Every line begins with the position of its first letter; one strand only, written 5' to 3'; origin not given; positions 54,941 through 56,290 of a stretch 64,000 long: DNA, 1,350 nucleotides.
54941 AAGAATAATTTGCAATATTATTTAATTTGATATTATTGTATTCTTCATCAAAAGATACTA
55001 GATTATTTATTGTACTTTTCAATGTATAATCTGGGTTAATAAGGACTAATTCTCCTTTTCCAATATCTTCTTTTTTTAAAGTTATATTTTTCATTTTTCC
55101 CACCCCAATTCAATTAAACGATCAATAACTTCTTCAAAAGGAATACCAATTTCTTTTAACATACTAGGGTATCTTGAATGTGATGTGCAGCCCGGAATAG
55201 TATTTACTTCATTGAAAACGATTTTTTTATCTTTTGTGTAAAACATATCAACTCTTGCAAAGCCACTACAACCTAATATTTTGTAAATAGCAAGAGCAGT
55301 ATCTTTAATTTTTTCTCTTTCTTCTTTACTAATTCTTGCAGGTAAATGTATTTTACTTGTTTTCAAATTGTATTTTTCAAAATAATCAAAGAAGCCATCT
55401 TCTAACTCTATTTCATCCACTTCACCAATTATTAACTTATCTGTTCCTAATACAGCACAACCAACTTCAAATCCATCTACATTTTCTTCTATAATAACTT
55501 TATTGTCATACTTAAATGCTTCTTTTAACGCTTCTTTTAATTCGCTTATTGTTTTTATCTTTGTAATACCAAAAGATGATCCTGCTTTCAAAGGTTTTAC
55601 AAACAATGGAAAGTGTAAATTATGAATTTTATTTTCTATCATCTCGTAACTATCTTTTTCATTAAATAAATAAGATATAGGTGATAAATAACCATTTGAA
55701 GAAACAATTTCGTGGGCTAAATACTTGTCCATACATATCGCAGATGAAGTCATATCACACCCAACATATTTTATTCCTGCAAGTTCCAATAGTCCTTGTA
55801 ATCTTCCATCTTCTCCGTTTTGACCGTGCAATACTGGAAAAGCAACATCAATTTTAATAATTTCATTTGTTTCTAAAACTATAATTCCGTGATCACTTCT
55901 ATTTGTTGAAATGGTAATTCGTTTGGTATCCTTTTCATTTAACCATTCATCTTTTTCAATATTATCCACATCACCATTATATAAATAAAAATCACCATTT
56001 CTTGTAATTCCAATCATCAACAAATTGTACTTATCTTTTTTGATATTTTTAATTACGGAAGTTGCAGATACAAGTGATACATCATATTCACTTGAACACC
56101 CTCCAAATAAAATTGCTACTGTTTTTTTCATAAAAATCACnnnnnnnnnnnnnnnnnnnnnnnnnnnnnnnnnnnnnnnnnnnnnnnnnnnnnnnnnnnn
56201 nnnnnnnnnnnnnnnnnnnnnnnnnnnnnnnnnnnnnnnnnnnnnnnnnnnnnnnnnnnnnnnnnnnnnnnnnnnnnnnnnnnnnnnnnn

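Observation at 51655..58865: Complete vanG-like D-Ala-D-Ser vancomycin-resistance operon with a split VanT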

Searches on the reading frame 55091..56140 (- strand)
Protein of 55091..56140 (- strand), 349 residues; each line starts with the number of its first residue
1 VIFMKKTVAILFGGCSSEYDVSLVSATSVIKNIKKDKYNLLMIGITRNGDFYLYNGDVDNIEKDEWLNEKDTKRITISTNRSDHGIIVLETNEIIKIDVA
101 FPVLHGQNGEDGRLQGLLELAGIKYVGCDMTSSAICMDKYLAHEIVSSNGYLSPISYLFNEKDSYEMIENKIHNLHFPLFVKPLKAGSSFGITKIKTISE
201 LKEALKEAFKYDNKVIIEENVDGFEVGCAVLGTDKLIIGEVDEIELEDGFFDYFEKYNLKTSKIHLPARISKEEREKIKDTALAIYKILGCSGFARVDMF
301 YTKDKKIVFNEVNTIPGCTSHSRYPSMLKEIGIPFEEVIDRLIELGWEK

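Call 3: search_protein_families(library=ncbifam, proteins=[window:55091-56140:-])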
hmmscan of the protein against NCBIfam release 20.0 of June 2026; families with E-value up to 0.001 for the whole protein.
window:55091-56140:- (349 aa): 49 families (the best 25 are shown)
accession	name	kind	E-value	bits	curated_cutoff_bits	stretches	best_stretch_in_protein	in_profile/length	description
NF000091.3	D_ala_D_ser_VanG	exception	3.3e-164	545.7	495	1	6-345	1-342/344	D-alanine--D-serine ligase VanG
NF000207.3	D_ala_D_ser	equivalog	1.8e-127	425.2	520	1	6-348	1-341/342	D-alanine--D-serine ligase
NF000206.1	D_ala_D_lac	equivalog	5.2e-111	371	550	1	6-346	4-340/342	D-alanine--(R)-lactate ligase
NF002528.0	PRK01966.1-4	subfamily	2.7e-110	368.6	262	1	5-348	4-360/366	D-alanine--D-alanine ligase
NF012214.1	D_ala_D_ser_VanC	exception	1.9e-103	346.3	650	1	6-347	2-346/350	D-alanine--D-serine ligase VanC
NF000036.1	D_ala_D_ser_VanE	exception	2.3e-100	336.1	700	1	6-346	2-340/352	D-alanine--D-serine ligase VanE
NF012215.1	D_ala_D_lac_VanD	exception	9.9e-100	334.1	700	1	5-346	3-340/343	D-alanine--(R)-lactate ligase VanD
NF000032.1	D_ala_D_ser_VanL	exception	4.5e-98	328.6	750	1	5-349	4-346/349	D-alanine--D-serine ligase VanL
NF000093.1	D_ala_D_ser_VanN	exception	3.3e-97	325.6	700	1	6-346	2-340/343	D-alanine--D-serine ligase VanN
NF000372.1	D_ala_D_lac_VanI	exception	4.5e-97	325.4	700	1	5-345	3-339/341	D-alanine--(R)-lactate ligase VanI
TIGR01205.1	D_ala_D_alaTIGR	subfamily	1.3e-95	320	245.65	1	8-344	2-315/318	D-alanine--D-alanine ligase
NF012217.1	D_ala_D_lac_VanA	exception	3.1e-95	319.3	775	1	7-345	5-339/343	D-alanine--(R)-lactate ligase VanA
NF000374.1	D_ala_D_lac_VanO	exception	1e-93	314.2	750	1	7-345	5-339/346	D-alanine--(R)-lactate ligase VanO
NF012213.0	VanC1_ser_lig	exception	2.7e-93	312.6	775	1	6-346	2-338/343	D-alanine--D-serine ligase VanC1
NF012216.1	D_ala_D_lac_VanB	exception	2.6e-91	306.4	750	1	7-346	5-339/342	D-alanine--(R)-lactate ligase VanB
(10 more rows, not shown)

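Call 4: search_protein_families(library=pfam, proteins=[window:55091-56140:-])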
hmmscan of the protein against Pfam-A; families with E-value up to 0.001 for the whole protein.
window:55091-56140:- (349 aa): 5 families
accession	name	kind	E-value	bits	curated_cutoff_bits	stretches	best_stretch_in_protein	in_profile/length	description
PF07478.18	Dala_Dala_lig_C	-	8.3e-64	215.3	24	1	162-344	22-204/204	D-ala D-ala ligase C-terminus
PF01820.27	Dala_Dala_lig_N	-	3e-36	125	34.6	1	8-128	2-121/121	D-ala D-ala ligase N-terminus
PF02222.28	ATP-grasp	-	4e-10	40.1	27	1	162-313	16-160/179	ATP-grasp domain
PF13535.11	ATP-grasp_4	-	1.2e-05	25.5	27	1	176-315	2-151/160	ATP-grasp domain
PF08443.16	RimK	-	0.0001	22.4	21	1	138-324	3-175/188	RimK-like ATP-grasp domain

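Call 6: search_solved_structures(query=window:55091-56140:-, show_alignments=2)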
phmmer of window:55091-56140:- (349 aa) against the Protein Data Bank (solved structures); distinct sequences matched with E-value up to 0.001: 39.
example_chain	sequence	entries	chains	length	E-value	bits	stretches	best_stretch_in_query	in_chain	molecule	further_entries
4fu0_A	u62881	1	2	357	3e-120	404.8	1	5-345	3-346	D-alanine--D-alanine ligase 7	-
1e4e_A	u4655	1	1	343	3.6e-88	299.4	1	7-346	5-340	VANCOMYCIN/TEICOPLANIN A-TYPE RESISTANCE PROTEIN VANA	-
1e4e_B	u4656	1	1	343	8.7e-88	298.1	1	7-346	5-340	VANCOMYCIN/TEICOPLANIN A-TYPE RESISTANCE PROTEIN VANA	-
3se7_A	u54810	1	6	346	3e-83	283.2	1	8-346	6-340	VanA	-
3q1k_A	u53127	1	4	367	3.4e-67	230.4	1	5-348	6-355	D-alanine--D-alanine ligase A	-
3i12_A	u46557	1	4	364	4.1e-67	230.1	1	5-348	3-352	D-alanine-D-alanine ligase A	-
7u56_A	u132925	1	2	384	2.9e-66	227.3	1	5-348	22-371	D-alanine--D-alanine ligase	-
2i80_A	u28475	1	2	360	4.5e-65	223.4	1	5-348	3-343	D-alanine-D-alanine ligase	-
2i87_A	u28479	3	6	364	4.7e-65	223.4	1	5-348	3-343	D-alanine-D-alanine ligase | D-alanine--D-alanine ligase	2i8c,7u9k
8fff_A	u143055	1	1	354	8.9e-65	222.5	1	5-348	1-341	D-alanine--D-alanine ligase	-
3n8d_A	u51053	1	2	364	1.5e-64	221.7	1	5-348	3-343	D-alanine--D-alanine ligase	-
3r5f_A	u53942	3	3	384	1.9e-60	208.2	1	5-348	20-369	D-alanine--D-alanine ligase 1 | D-alanine--D-alanine ligase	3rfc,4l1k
3e5n_A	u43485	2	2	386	1.9e-60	208.2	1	5-348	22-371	D-alanine-D-alanine ligase A | D-alanine--D-alanine ligase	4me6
3k3p_A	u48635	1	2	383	8.8e-58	199.5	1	4-347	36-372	D-alanine--D-alanine ligase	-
3lwb_A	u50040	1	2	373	1.7e-55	191.9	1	7-344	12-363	D-alanine--D-alanine ligase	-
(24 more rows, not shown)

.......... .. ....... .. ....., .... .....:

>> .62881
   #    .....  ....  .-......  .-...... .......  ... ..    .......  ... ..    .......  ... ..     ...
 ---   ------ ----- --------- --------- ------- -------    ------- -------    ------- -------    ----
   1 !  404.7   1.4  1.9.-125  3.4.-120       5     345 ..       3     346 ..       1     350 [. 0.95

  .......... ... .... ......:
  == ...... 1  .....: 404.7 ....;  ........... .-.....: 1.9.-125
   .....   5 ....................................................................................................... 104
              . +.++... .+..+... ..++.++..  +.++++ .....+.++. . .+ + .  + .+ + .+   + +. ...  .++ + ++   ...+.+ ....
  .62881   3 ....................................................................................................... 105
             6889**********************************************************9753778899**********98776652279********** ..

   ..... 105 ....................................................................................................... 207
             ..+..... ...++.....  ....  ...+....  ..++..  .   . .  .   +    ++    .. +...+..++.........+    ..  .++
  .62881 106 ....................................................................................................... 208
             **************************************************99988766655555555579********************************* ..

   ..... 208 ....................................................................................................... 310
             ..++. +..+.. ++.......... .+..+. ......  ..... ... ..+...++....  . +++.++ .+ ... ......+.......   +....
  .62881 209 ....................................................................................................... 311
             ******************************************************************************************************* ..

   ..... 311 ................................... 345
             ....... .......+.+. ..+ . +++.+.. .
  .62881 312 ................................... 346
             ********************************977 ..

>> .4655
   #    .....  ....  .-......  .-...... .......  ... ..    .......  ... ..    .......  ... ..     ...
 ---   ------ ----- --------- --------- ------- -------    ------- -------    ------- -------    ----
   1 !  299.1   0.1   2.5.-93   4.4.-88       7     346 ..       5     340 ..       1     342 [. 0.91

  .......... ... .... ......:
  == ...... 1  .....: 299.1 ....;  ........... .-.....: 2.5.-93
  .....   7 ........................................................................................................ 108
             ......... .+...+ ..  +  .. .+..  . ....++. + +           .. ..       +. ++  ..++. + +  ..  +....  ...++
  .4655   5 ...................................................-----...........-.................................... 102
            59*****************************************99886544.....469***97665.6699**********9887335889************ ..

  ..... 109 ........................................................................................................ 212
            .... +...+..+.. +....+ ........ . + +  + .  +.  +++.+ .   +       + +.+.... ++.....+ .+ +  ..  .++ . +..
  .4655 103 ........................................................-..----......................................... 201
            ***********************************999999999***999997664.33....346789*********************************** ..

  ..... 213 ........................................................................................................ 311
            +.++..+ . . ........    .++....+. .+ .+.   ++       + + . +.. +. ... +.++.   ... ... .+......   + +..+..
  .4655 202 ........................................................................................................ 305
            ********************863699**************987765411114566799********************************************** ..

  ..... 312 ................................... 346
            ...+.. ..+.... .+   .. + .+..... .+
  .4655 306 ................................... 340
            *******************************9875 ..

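Call 8: find_homologous_proteins(query=window:55091-56140:-, max_evalue=1e-60)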
Query window:55091-56140:- (349 aa): 7303 proteins with E <= 1e-60 among 8000 candidates; the best 120 are listed.
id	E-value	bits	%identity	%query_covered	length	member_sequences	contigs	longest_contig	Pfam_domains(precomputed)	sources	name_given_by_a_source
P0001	1.1e-222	757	98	99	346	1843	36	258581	PF01820.28,PF13535.12,PF02222.28,PF07478.19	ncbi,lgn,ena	-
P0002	1.8e-222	756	98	99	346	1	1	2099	PF01820.28,PF13535.12,PF02222.28,PF07478.19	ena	-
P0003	2.4e-222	755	98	99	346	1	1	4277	PF01820.28,PF13535.12,PF02222.28,PF07478.19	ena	-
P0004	3.5e-222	755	98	99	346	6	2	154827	PF01820.28,PF13535.12,PF02222.28,PF07478.19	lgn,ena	-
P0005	6.8e-222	754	98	99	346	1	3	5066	PF01820.28,PF13535.12,PF02222.28,PF07478.19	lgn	-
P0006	1.1e-221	753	98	99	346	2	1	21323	PF01820.28,PF13535.12,PF02222.28,PF07478.19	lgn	-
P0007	1.4e-221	753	97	99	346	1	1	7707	PF01820.28,PF13535.12,PF02222.28,PF07478.19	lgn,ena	-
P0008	3.1e-221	752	97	99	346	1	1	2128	PF01820.28,PF13535.12,PF02222.28,PF07478.19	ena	-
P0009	7.8e-221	750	98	99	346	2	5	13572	PF01820.28,PF13535.12,PF02222.28,PF07478.19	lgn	-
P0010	1.3e-220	750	97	99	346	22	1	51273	PF01820.28,PF02222.28,PF07478.19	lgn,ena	-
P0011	7.6e-219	744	97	99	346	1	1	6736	PF01820.28,PF02222.28,PF07478.19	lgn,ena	-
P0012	1.4e-217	740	96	99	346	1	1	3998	PF01820.28,PF02222.28,PF07478.19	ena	-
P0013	5.7e-216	734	96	99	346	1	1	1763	PF01820.28,PF02222.28,PF07478.19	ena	-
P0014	1.6e-215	733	95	99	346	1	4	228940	PF01820.28,PF02222.28,PF07478.19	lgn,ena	-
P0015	1.2e-214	730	95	99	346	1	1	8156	PF01820.28,PF02222.28,PF07478.19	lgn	-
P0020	1.5e-197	674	84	99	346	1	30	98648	PF01820.28,PF13535.12,PF02222.28,PF08443.17,PF07478.19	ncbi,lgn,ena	-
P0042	3.1e-183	627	80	99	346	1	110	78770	PF01820.28,PF13535.12,PF02222.28,PF08443.17,PF07478.19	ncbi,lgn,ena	-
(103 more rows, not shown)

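Call 9: find_encoding_contigs(protein=window:55091-56140:-, flank=10000, max_places=6)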
Protein window:55091-56140:- (349 aa): 1 contig read that carries it; 1 place shown.
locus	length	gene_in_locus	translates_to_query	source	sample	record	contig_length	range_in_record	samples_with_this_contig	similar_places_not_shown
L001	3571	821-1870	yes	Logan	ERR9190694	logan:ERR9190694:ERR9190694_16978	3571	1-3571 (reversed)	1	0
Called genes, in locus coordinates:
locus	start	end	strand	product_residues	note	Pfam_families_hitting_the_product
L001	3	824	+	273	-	?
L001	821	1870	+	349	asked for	PF01820:Dala_Dala_lig_N, PF02222:ATP-grasp, PF07478:Dala_Dala_lig_C, PF13535:ATP-grasp_4 (faint)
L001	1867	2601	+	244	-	PF02557:VanY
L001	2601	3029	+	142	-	PF01757:Acyl_transf_3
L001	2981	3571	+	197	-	?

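Call 10: list_cluster_members(proteins=[P0001, P0020, P0042])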
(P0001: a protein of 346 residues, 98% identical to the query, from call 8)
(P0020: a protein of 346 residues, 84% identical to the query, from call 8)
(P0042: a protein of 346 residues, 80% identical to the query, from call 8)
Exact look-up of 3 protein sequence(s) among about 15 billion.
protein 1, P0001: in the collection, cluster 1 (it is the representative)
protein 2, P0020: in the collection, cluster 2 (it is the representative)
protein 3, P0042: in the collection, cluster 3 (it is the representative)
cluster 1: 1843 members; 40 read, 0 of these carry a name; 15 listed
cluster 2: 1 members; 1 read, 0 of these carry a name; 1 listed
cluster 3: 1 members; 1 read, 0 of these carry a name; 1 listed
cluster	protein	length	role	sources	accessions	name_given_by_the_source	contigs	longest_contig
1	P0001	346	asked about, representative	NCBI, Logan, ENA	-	-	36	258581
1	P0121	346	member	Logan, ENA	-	-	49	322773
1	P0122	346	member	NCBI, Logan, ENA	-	-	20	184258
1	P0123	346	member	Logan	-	-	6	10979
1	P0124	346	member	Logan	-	-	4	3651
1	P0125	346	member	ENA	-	-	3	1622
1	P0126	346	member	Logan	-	-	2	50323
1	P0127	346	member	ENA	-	-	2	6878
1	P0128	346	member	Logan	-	-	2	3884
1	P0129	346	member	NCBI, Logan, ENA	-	-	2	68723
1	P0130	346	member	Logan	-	-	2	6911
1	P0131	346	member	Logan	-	-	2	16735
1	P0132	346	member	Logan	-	-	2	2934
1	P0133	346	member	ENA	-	-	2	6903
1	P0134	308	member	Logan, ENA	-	-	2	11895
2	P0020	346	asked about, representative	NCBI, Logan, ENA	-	-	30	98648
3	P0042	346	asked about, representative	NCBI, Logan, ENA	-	-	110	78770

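Call 11: find_related_loci(query=window:55091-56140:-, collection=genome_contigs, flank=8000)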
Query window:55091-56140:- (349 aa) in genome_contigs; peptide patterns used: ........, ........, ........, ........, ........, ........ (x = any residue, [..] = any of these).
179 stretches matched a pattern; 72 encode a relative of the query (tblastn E <= 1e-3); 72 distinct loci.
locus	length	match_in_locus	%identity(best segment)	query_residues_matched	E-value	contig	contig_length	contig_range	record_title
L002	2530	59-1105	100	1-349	0e+0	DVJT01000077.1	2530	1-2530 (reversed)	MAG TPA_asm: Candidatus Avigastranaerophilus faecigallinarum isolate 5572 CHK22__C114754_L2530_ERR2241687, whole genome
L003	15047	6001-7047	100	1-349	0e+0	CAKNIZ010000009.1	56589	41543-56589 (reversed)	MAG TPA_asm: uncultured Clostridium sp. isolate ERR3414571_bin.54_metaWRAP_v1.1_MAG genome assembly, contig: NODE_898_le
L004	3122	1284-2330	100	1-349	0e+0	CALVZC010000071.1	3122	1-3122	MAG: uncultured Bacilli bacterium isolate BRZ_FK__bin67 genome assembly, contig: BRZ_FK__NODE_33266_length_3122_cov_62.9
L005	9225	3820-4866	99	1-349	0e+0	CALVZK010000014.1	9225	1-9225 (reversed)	MAG: uncultured Clostridia bacterium isolate BRZ_SF__bin122 genome assembly, contig: BRZ_SF__NODE_11465_length_9225_cov_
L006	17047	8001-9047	98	1-349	0e+0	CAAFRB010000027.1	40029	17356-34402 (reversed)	MAG TPA_asm: Clostridia bacterium, isolate HGM13621, WGS project CAAFRB010000000 data, contig: SRS259555_50_k89_14836, w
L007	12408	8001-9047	98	1-349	0e+0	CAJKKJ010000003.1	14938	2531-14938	MAG TPA_asm: uncultured Firmicutes bacterium isolate ERR260186-bin.19 genome assembly, contig: NODE_1712_length_14938_co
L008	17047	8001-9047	97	1-349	0e+0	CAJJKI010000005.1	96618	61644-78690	MAG TPA_asm: uncultured Clostridiales bacterium isolate ERR1600683-bin.50 genome assembly, contig: NODE_221_length_96618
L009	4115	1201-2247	97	1-349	0e+0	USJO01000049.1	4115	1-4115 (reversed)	uncultured Clostridium sp. isolate UMGS1781 genome assembly, contig: NODE_6688_length_4115_cov_23.790887, whole genome s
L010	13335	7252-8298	97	1-349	0e+0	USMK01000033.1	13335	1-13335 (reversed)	uncultured Clostridium sp. isolate UMGS1864 genome assembly, contig: NODE_1107_length_13335_cov_5.564608, whole genome s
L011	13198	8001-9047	97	1-349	0e+0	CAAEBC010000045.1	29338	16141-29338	MAG TPA_asm: Clostridia bacterium, isolate HGM13618, WGS project CAAEBC010000000 data, contig: ERS396401_11_k85_107740,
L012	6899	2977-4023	97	1-349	0e+0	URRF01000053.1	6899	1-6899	uncultured Mollicutes bacterium isolate UMGS1266 genome assembly, contig: NODE_1612_length_6899_cov_14.727791, whole gen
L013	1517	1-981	98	23-349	0e+0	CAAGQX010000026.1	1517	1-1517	MAG TPA_asm: Clostridia bacterium, isolate HGM13690, WGS project CAAGQX010000000 data, contig: SRS820621_25_k75_19139, w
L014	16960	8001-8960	98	1-320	0e+0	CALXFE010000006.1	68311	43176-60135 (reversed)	MAG: uncultured Clostridia bacterium isolate BRZ_ID__bin55 genome assembly, contig: BRZ_ID__NODE_673_length_68311_cov_24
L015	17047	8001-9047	84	1-349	0e+0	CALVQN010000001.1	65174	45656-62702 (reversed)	MAG: uncultured Bacilli bacterium isolate BRZ_MR__bin4 genome assembly, contig: BRZ_MR__NODE_513_length_65174_cov_7.6514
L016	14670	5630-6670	85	3-349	0e+0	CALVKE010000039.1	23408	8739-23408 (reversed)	MAG: uncultured Bacilli bacterium isolate E15__bin62 genome assembly, contig: E15__k127_980489, whole genome shotgun seq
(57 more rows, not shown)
